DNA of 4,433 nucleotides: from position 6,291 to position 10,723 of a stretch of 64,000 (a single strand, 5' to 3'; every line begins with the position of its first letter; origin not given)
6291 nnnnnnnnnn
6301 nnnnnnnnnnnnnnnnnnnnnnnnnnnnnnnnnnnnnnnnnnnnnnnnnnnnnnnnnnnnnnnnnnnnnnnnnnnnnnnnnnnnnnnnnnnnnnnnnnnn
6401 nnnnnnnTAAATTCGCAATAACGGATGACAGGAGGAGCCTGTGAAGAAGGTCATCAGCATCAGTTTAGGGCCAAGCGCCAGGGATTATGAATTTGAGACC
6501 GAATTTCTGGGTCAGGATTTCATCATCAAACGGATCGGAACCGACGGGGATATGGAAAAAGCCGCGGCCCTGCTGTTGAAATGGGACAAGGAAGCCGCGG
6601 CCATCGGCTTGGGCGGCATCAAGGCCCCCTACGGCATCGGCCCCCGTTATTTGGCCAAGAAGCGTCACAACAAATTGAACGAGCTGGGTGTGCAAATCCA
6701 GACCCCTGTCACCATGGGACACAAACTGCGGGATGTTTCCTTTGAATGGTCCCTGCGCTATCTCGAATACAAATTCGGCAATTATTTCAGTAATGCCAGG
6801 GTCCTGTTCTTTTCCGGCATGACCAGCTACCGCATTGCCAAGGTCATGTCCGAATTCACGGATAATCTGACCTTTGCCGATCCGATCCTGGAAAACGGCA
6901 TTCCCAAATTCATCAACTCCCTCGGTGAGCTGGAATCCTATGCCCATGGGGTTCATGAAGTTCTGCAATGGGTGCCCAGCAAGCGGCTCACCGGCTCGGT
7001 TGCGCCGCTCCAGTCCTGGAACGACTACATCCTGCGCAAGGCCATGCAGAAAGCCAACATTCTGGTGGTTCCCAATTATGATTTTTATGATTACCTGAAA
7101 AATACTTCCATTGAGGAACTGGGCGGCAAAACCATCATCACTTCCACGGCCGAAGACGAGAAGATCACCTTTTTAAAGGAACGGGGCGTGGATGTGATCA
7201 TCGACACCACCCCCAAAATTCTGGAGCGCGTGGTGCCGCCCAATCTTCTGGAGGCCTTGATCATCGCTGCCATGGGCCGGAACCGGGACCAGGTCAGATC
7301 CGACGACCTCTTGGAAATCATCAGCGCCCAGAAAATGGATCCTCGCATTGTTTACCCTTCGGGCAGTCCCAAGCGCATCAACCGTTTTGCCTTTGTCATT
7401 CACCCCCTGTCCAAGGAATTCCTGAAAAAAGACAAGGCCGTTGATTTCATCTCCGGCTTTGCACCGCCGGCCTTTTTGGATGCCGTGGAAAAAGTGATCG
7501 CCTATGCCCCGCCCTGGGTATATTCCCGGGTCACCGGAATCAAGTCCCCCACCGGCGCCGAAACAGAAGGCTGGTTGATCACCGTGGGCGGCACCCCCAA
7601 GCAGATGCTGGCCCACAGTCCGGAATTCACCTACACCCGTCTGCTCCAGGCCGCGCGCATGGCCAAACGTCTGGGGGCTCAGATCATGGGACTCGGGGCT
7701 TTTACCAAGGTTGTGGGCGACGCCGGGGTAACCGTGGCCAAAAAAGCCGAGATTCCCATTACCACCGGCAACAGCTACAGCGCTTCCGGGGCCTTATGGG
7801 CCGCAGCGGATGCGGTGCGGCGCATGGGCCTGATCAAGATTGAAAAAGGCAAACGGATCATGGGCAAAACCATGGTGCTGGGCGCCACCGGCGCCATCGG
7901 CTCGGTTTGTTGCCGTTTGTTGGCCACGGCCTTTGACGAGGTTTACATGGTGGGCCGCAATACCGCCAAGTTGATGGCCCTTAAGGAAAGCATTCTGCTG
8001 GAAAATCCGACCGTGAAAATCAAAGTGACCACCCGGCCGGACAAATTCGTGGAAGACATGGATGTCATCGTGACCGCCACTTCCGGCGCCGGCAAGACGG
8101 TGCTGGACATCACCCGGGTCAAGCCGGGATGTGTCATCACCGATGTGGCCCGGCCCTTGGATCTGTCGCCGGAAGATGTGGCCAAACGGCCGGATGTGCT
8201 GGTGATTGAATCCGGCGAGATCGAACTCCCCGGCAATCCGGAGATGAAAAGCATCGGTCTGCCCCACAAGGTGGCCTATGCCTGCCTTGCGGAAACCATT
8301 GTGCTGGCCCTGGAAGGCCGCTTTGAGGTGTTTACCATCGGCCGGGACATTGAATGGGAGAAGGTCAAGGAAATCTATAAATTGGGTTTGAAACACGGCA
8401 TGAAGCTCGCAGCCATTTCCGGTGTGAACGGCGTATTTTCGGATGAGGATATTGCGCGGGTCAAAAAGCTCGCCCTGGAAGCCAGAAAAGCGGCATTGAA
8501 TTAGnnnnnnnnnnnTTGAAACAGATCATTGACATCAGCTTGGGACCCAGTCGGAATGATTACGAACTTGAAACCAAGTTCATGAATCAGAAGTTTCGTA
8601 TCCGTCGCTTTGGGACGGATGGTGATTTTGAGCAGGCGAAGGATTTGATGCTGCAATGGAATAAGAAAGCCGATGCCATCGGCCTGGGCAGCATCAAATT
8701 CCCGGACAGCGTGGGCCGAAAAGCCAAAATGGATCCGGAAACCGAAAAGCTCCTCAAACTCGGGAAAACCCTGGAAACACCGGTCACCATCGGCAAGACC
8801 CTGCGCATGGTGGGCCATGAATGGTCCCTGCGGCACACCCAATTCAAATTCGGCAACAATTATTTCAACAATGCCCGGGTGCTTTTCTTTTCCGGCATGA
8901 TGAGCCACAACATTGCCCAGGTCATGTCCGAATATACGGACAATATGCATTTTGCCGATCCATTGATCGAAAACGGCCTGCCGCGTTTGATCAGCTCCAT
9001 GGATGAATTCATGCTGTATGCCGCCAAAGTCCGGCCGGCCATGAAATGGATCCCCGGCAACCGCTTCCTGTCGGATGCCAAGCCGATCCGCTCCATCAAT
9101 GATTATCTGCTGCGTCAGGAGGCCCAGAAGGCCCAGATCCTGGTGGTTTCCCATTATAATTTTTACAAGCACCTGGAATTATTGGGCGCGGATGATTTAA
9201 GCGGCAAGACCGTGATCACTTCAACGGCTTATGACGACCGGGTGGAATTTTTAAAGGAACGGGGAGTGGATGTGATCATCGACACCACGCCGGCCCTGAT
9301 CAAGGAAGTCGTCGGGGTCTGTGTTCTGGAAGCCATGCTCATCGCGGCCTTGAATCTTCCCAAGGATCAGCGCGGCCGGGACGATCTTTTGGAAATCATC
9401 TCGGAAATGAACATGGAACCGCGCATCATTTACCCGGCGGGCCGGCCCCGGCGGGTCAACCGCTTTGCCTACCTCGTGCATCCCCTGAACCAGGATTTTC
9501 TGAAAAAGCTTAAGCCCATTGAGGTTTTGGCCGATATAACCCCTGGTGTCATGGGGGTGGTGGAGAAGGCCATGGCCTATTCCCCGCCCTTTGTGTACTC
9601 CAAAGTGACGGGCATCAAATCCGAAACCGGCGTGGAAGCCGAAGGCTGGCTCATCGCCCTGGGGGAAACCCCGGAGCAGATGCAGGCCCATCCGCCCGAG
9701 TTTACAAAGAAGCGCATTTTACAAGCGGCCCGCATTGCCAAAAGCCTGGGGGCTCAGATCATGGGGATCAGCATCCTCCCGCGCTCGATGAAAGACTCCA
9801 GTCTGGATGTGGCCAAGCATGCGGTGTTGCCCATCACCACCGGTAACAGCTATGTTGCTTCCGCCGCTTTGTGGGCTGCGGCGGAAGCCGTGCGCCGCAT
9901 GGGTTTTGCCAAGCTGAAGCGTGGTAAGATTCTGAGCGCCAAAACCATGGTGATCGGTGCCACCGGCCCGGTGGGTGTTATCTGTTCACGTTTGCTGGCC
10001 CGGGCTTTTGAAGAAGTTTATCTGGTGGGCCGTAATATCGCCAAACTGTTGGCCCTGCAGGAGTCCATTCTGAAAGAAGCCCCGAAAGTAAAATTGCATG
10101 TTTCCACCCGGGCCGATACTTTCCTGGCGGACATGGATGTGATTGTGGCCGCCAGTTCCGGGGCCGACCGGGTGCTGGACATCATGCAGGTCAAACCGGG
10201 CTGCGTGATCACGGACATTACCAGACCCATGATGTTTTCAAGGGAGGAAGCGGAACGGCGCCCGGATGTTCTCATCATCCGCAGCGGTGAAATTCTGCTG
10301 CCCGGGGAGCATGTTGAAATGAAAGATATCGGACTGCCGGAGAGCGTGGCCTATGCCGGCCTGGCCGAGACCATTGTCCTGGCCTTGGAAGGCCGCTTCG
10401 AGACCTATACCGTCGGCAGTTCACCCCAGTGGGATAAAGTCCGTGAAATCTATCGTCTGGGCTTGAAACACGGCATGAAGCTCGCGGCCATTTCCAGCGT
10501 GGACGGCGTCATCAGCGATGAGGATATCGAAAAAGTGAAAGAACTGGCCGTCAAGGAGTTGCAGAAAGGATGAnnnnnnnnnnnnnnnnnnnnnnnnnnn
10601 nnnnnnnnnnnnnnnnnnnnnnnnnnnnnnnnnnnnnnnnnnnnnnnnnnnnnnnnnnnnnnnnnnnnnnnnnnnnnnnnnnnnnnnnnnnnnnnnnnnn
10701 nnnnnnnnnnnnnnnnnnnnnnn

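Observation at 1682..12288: Candidate undescribed neutral-lipid storage locus: PhaR/phasin proteins, WS/DGAT, ferredoxin, two AAR-like reductases and a lipase-like hydrolase, with no PHA synthase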

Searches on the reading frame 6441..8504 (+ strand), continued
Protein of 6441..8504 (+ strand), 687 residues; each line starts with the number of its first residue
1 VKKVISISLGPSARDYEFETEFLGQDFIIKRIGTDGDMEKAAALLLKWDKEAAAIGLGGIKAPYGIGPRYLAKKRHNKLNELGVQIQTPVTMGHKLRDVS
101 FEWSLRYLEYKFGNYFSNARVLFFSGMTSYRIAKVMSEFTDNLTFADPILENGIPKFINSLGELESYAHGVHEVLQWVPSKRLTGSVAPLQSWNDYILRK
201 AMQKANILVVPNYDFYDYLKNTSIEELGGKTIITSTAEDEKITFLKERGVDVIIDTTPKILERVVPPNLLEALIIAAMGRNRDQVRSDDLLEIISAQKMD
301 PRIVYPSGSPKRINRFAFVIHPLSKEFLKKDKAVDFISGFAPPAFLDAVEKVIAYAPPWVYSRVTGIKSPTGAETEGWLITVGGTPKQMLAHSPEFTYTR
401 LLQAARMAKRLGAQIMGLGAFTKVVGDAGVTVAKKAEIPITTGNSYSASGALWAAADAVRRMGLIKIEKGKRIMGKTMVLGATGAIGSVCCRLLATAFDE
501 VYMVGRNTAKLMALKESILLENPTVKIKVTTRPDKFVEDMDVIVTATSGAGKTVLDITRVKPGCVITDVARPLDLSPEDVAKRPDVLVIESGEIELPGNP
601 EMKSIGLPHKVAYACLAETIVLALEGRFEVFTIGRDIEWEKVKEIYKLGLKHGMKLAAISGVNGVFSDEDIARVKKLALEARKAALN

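Call 56: search_protein_families(library=pfam, proteins=[L017:363-2150:+, L043:4778-6109:+, L080:17553-18269:+, L017:17595-19481:+, L001:2859-4709:-, L002:7891-8151:+], max_evalue=0.001)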
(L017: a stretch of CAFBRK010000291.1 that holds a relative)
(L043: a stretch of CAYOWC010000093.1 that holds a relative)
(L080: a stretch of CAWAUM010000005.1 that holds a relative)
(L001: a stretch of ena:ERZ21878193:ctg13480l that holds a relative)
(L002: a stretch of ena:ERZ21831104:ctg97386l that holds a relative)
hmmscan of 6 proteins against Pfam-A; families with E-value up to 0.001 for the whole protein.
L017:363-2150:+ (595 aa): 2 families
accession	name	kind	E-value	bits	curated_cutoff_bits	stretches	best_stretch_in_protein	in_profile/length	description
PF00501.34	AMP-binding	-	3.1e-73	247.2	29.9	1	15-423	2-384/384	AMP-binding enzyme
PF23562.2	AMP-binding_C_3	-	6.9e-08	33.3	20.8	1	464-595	5-121/124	AMP-binding enzyme C-terminal domain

L043:4778-6109:+ (443 aa): 1 family
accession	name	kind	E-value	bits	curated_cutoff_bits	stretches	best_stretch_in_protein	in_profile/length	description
PF01734.28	Patatin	-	1.3e-24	88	27.7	1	29-289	1-191/191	Patatin-like phospholipase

L080:17553-18269:+ (238 aa): 2 families
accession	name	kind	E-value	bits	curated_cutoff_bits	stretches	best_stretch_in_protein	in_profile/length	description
PF13560.12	HTH_31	-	2e-07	31.6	27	1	78-131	3-56/64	Helix-turn-helix domain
PF01381.28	HTH_3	-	3.2e-06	27.5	23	1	81-129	1-48/55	Helix-turn-helix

L017:17595-19481:+ (628 aa): 2 families
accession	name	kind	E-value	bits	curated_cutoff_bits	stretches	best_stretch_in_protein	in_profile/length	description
PF01314.23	AFOR_C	-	8.1e-117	391.1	27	1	230-615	8-385/385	Aldehyde ferredoxin oxidoreductase, domains 2 & 3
PF02730.20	AFOR_N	-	9.4e-71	238.1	29.8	1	7-210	2-198/199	Aldehyde ferredoxin oxidoreductase, N-terminal domain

L001:2859-4709:- (616 aa): 4 families
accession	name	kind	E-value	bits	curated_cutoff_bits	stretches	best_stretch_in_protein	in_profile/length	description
PF25137.1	ADH_Fe_C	-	2.4e-54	184.4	27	2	193-329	1-132/194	Fe-containing alcohol dehydrogenase family, C-terminal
PF00465.25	Fe-ADH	-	4.7e-47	160.1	31.3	1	11-182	1-168/168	Iron-containing alcohol dehydrogenase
PF13685.12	Fe-ADH_2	-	3.7e-10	40.4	28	1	17-110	3-93/149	Iron-containing alcohol dehydrogenase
PF02036.22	SCP2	-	6.3e-07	30.1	21.3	1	498-594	3-100/101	SCP-2 sterol transfer family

L002:7891-8151:+ (86 aa): 1 family
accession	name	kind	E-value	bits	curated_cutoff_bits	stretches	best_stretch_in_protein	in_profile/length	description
PF00887.24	ACBP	-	3.5e-27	94.8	28.3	1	6-80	2-76/76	Acyl CoA binding protein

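Call 67: search_protein_families(library=pfam, proteins=[L084:6821-9745:+, L076:6820-9873:+, L077:7986-9713:-, L077:6696-7973:-, L049:12258-13250:+, L049:13247-14551:+, L084:14413-15753:-, L084:4231-5601:+, L076:4356-5873:-, L076:2331-4136:-], max_evalue=0.00001)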
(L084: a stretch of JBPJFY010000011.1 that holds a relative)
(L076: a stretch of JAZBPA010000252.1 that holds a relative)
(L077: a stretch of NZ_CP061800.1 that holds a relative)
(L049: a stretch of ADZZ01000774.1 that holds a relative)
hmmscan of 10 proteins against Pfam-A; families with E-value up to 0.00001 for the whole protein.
L084:6821-9745:+ (974 aa): 5 families
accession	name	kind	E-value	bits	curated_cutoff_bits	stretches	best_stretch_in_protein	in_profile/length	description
PF00476.26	DNA_pol_A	-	1.2e-160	535.1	34.3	1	597-971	3-380/381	DNA polymerase family A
PF02739.22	5_3_exonuc_N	-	4.4e-57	192.8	34.3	1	76-237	2-164/164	5'-3' exonuclease, N-terminal resolvase-like domain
PF01367.25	5_3_exonuc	-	1.1e-32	112.9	40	1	238-332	1-96/97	5'-3' exonuclease, C-terminal SAM fold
PF01612.26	DNA_pol_A_exo1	-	1.9e-30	106.4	23.6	1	377-563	1-172/173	3'-5' exonuclease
PF22619.2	DNA_polI_exo1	-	6.5e-09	36.2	27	1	404-532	4-120/140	DNA polymerase I, ribonuclease H-like domain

L076:6820-9873:+ (1017 aa): 4 families
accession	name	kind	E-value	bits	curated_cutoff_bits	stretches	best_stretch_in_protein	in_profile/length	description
PF08367.16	M16C_assoc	-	1.3e-60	205.1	25.3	1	511-758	1-252/252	Peptidase M16C associated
PF05193.26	Peptidase_M16_C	-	1.8e-28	100.1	23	2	250-436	1-180/181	Peptidase M16 inactive domain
PF22516.1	PreP_C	-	1.4e-24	87.1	27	1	836-987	6-156/173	PreP C-terminal domain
PF00675.25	Peptidase_M16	-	3.9e-07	30.5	22.3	1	102-185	27-107/149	Insulinase (Peptidase family M16)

L077:7986-9713:- (575 aa): 1 family
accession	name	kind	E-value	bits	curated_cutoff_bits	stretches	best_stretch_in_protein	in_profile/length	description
PF03571.21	Peptidase_M49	-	7.8e-21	74.5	21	1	203-404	101-300/548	Peptidase family M49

L077:6696-7973:- (425 aa): 1 family
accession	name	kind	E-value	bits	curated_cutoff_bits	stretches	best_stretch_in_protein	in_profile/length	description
PF01571.26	GCV_T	-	1.9e-63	214.5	25.6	1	10-273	1-242/255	Aminomethyltransferase folate-binding domain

L049:12258-13250:+ (330 aa): 4 families
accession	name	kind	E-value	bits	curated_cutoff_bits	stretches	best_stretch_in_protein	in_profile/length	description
PF03099.24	BPL_LplA_LipB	-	2e-20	73.5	21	1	92-213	6-133/133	Biotin/lipoate A/B protein ligase family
PF08279.18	HTH_11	-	1.3e-13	51.1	25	1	6-58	4-55/55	HTH domain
PF02237.23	BPL_C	-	7.3e-10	39.1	21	1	278-320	3-45/48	Biotin protein ligase C terminal domain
PF16917.10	BPL_LplA_LipB_2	-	6.8e-09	36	27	1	129-270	35-181/183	Biotin/lipoate A/B protein ligase family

L049:13247-14551:+ (434 aa): 1 family
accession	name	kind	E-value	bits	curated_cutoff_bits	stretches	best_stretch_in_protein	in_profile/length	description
PF00202.27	Aminotran_3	-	9.3e-122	407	30.5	1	28-425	8-402/403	Aminotransferase class-III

L084:14413-15753:- (446 aa): 3 families
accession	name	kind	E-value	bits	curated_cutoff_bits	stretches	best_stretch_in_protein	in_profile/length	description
PF00465.25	Fe-ADH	-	3.8e-49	167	31.3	1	74-239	3-167/168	Iron-containing alcohol dehydrogenase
PF25137.1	ADH_Fe_C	-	4.1e-49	167.4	27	1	251-444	1-193/194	Fe-containing alcohol dehydrogenase family, C-terminal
PF13685.12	Fe-ADH_2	-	1.2e-12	48.5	28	1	84-174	9-97/149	Iron-containing alcohol dehydrogenase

L084:4231-5601:+ (456 aa): 2 families
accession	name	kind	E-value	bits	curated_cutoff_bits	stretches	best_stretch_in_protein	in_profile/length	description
PF01136.24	Peptidase_U32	-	3.2e-89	298.7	22.4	1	80-350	3-230/233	Peptidase family U32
PF16325.11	Peptidase_U32_C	-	3.6e-22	78.8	28.2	1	367-441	2-77/83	Peptidase family U32 C-terminal domain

L076:4356-5873:- (505 aa): 2 families
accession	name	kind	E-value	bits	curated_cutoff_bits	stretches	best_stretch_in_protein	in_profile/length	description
PF03781.23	FGE-sulfatase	-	2.5e-48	165.4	23.3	1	262-492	3-255/255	Sulfatase-modifying factor enzyme 1-like domain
PF05120.17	GvpG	-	1.3e-07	32.1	30.6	0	26-65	27-66/67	Gas vesicle protein G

L076:2331-4136:- (601 aa): 2 families
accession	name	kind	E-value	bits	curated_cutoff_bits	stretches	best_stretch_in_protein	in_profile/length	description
PF00916.26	Sulfate_transp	-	1.3e-100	337.3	23.2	1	36-404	1-380/380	Sulfate permease family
PF01740.26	STAS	-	1.1e-17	64.2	22.6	1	459-562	4-103/106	STAS domain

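Call 77: predict_structure(alignment_id=A3)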
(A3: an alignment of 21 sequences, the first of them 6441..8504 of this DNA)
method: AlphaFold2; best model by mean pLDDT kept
length: 687 residues; sequences in the alignment: 21
mean_pLDDT: 85.4   pTM: 0.83
mean pLDDT of the five models: 85.4, 84.1, 83.1, 81.9, 81.0
residues with pLDDT >= 90: 360; 70-90: 244; 50-70: 53; < 50: 30
segments of 3 or more residues with pLDDT < 50: 181-185, 329-338, 340-342, 348-350
pLDDT, mean of each block of 10 residues (from residue 1): 94 92 93 92 93 91 61 62 87 89 92 88 92 94 91 86 85 64 54 87 95 89 91 93 94 90 87 91 84 83 87 89 53 49 49 71 93 92 71 82 93 88 74 90 90 91 82 88 89 91 93 95 93 89 81 78 91 84 92 94 86 93 92 81 94 94 87 94 87
secondary structure, 60 per line:
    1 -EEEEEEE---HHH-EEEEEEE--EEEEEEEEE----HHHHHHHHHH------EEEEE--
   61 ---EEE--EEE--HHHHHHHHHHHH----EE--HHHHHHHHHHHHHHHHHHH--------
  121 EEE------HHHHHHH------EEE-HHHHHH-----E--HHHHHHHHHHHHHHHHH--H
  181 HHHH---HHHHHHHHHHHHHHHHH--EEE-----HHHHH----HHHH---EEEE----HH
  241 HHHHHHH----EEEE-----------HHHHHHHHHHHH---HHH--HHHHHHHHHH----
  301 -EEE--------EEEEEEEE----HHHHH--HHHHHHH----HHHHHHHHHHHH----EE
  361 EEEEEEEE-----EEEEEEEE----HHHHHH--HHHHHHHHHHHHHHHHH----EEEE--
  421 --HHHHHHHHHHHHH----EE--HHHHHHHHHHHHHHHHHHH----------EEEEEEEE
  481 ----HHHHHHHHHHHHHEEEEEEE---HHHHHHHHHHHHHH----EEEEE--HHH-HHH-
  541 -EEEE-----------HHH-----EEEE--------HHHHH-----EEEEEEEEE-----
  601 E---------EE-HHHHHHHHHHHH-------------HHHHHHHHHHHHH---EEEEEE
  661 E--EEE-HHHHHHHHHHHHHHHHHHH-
elements in order (helices of 4 or more, strands of 3 or more residues): E2-8 E16-22 E25-33 H38-47 E54-58 E64-66 E69-71 H74-85 H94-112 E121-123 H130-136 E143-145 H147-152 H161-177 H180-184 H188-204 E207-209 H215-219 H224-227 E231-234 H239-247 E252-255 H267-278 H287-296 E302-304 E313-320 H325-329 H332-338 H343-354 E359-368 E374-381 H386-391 H394-410 E415-418 H423-435 H444-462 E473-480 H485-497 E498-504 H508-521 E526-530 E542-545 E565-568 H577-581 E587-595 H614-625 H639-651 E655-661 E664-666 H668-686

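Call 79: fold_search(model_id=the predicted structure, library=pdb)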
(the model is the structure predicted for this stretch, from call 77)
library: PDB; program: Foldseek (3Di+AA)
matches with E <= 10: 1994; with E <= 0.001: 124
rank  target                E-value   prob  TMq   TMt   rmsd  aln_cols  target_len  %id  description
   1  6jzu_A                1.4e-19  1.00  0.39  0.72   5.2       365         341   23  The crystal structure of acyl-acyl carrier protein (acyl-ACP) reductase (AAR) in complex with aldehyde deformylating o (released 2020-04-01)
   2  6jzz_A                1.5e-19  1.00  0.39  0.71   5.3       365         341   23  The crystal structure of AAR-C294S in complex with ADO. (released 2020-04-01)
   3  6jzy_A                8.1e-19  1.00  0.39  0.71   5.3       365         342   23  Crystal structure of AAR with NADPH and stearyl in complex with ADO binding a long chain carbohydrate (released 2020-04-01)
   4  6jzq_A                3.9e-18  1.00  0.39  0.73   4.8       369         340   22  The crystal structure of acyl-acyl carrier protein (acyl-ACP) reductase (AAR) (released 2020-04-01)
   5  6jzq_D                6.9e-18  1.00  0.39  0.72   4.8       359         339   24  The crystal structure of acyl-acyl carrier protein (acyl-ACP) reductase (AAR) (released 2020-04-01)
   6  6jzq_B                6.9e-18  1.00  0.39  0.71   4.9       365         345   22  The crystal structure of acyl-acyl carrier protein (acyl-ACP) reductase (AAR) (released 2020-04-01)
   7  6jzq_C                9.1e-18  1.00  0.40  0.74   4.7       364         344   22  The crystal structure of acyl-acyl carrier protein (acyl-ACP) reductase (AAR) (released 2020-04-01)
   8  9e4s_A                3.5e-17  1.00  0.40  0.62   5.0       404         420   17  TAD from Carmabin Biosynthetic Pathway - Crystal Form 1 (released 2025-02-26)
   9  9e50_A                2.3e-16  1.00  0.39  0.64   5.5       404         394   16  TAD from Carmabin Biosynthetic Pathway in complex with NAD - Crystal Form 2 (released 2025-02-26)
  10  6tlk_B                2.2e-08  1.00  0.19  0.38  13.6       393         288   16  Structure of methylene-tetrahydromethanopterin dehydrogenase from Methylorubrum extorquens AM1 in an open conformation (released 2020-02-26)
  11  6tlk_A                7.8e-08  1.00  0.19  0.38  13.7       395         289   16  Structure of methylene-tetrahydromethanopterin dehydrogenase from Methylorubrum extorquens AM1 in an open conformation (released 2020-02-26)
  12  1lu9_A                2.1e-07  1.00  0.18  0.38  13.6       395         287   15  Structure of methylene-tetrahydromethanopterin dehydrogenase from Methylobacterium extorquens AM1 (released 2002-09-11)
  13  2rir_B                3.6e-06  1.00  0.19  0.37  12.6       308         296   13  Crystal structure of dipicolinate synthase, A chain, from Bacillus subtilis (released 2007-10-23)
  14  2rir_A                5.6e-06  1.00  0.20  0.39  11.4       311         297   10  Crystal structure of dipicolinate synthase, A chain, from Bacillus subtilis (released 2007-10-23)
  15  5b37_F                8.8e-06  1.00  0.22  0.39  12.7       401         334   12  Crystal structure of L-tryptophan dehydrogenase from Nostoc punctiforme (released 2016-11-23)
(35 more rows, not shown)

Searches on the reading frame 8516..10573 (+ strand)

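Call 3: search_protein_families(library=pfam, proteins=[window:8516-10573:+], max_evalue=0.01)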
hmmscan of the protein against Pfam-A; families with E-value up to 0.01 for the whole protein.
window:8516-10573:+ (685 aa): 1 family
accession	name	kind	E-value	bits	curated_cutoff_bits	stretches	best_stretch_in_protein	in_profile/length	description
PF01488.26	Shikimate_DH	-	5.8e-06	26.9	24.3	1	465-563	3-99/138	Shikimate / quinate 5-dehydrogenase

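Call 4: search_protein_families(library=ncbifam, proteins=[window:8516-10573:+], max_evalue=0.01)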
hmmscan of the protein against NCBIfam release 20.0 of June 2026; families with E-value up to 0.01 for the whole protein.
window:8516-10573:+ (685 aa): 7 families
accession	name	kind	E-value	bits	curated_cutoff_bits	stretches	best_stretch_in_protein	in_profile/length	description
NF053554.1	prodigi_MAP_PigE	equivalog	3.9e-40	138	850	1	316-678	1-357/837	prodigiosin MAP biosynthesis aminotransferase PigE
TIGR04058.1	AcACP_reductase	equivalog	7.3e-09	35.4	449.7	1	356-655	37-335/339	long-chain acyl-[acyl-carrier-protein] reductase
NF000744.0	PRK00045.1-3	equivalog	2.4e-05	23.4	429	1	427-612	143-293/447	glutamyl-tRNA reductase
TIGR01035.1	hemA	equivalog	0.00014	20.9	209.55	1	464-560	170-261/416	glutamyl-tRNA reductase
NF006379.0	PRK08618.1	equivalog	0.00099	18.5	417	1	477-568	129-221/326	ornithine cyclodeaminase family protein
NF001312.0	PRK00258.1-4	equivalog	0.0028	17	295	1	475-568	128-225/285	shikimate dehydrogenase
NF005489.0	PRK07102.1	equivalog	0.0078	15.8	267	0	476-518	3-45/243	SDR family oxidoreductase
